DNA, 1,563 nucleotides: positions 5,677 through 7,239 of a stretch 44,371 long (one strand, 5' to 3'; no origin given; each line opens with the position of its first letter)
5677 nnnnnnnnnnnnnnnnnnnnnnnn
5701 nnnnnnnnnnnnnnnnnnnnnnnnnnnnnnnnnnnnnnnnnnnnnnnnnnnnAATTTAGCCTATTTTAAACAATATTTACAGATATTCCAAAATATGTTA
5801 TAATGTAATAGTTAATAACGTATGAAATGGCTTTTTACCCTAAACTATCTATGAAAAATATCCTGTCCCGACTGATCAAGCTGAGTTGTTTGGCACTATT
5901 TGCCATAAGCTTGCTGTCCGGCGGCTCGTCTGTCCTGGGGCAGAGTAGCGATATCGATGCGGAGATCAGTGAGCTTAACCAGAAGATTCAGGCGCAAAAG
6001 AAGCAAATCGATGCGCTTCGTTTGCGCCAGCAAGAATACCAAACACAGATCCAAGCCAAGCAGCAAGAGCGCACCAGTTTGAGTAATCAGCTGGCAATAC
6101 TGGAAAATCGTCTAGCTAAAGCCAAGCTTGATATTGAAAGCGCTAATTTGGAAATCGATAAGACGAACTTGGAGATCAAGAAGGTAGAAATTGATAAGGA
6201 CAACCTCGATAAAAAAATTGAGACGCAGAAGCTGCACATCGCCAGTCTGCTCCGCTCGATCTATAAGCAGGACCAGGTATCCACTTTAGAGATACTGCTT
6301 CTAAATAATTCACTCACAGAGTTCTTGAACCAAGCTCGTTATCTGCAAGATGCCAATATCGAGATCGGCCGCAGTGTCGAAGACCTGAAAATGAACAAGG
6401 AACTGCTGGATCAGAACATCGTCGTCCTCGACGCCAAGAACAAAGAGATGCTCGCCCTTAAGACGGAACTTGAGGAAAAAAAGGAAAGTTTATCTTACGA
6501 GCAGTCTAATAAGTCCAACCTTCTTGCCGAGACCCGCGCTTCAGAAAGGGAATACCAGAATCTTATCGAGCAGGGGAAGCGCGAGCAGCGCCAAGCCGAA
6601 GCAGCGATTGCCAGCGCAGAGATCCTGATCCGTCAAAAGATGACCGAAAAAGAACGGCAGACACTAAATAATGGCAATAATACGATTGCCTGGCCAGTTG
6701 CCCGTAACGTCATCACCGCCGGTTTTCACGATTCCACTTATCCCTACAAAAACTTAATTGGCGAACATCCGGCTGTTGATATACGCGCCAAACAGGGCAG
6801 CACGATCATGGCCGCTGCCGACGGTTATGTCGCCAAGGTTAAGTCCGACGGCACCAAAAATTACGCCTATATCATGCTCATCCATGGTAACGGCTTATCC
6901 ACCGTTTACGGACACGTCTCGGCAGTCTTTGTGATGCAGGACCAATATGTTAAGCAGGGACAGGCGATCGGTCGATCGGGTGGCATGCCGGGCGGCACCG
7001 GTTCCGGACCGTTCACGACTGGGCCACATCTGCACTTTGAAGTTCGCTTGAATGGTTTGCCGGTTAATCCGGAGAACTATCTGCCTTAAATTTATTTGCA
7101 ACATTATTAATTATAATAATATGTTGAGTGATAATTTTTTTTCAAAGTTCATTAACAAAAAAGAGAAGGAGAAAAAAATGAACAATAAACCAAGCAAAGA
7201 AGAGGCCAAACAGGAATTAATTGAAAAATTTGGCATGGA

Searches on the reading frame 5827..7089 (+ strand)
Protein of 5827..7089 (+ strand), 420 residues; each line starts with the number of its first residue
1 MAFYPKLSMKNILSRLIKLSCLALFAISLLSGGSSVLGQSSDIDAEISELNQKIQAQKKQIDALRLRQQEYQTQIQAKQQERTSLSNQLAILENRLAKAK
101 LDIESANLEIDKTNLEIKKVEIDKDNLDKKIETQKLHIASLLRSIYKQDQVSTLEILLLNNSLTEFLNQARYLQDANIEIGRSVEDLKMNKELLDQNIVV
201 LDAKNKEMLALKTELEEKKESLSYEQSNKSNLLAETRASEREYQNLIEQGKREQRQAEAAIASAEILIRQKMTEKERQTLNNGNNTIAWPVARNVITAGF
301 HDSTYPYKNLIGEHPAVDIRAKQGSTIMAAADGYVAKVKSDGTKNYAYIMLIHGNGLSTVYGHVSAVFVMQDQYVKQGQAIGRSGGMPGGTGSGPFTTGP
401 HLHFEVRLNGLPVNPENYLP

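Call 52: search_protein_families(library=pfam, proteins=[window:5827-7089:+], max_evalue=0.00001)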
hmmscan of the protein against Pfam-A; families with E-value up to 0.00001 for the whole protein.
window:5827-7089:+ (420 aa): 1 family
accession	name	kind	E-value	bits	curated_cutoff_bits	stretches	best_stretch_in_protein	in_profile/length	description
PF01551.29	Peptidase_M23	-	1.2e-24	86.8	28.7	1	313-415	2-96/96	Peptidase family M23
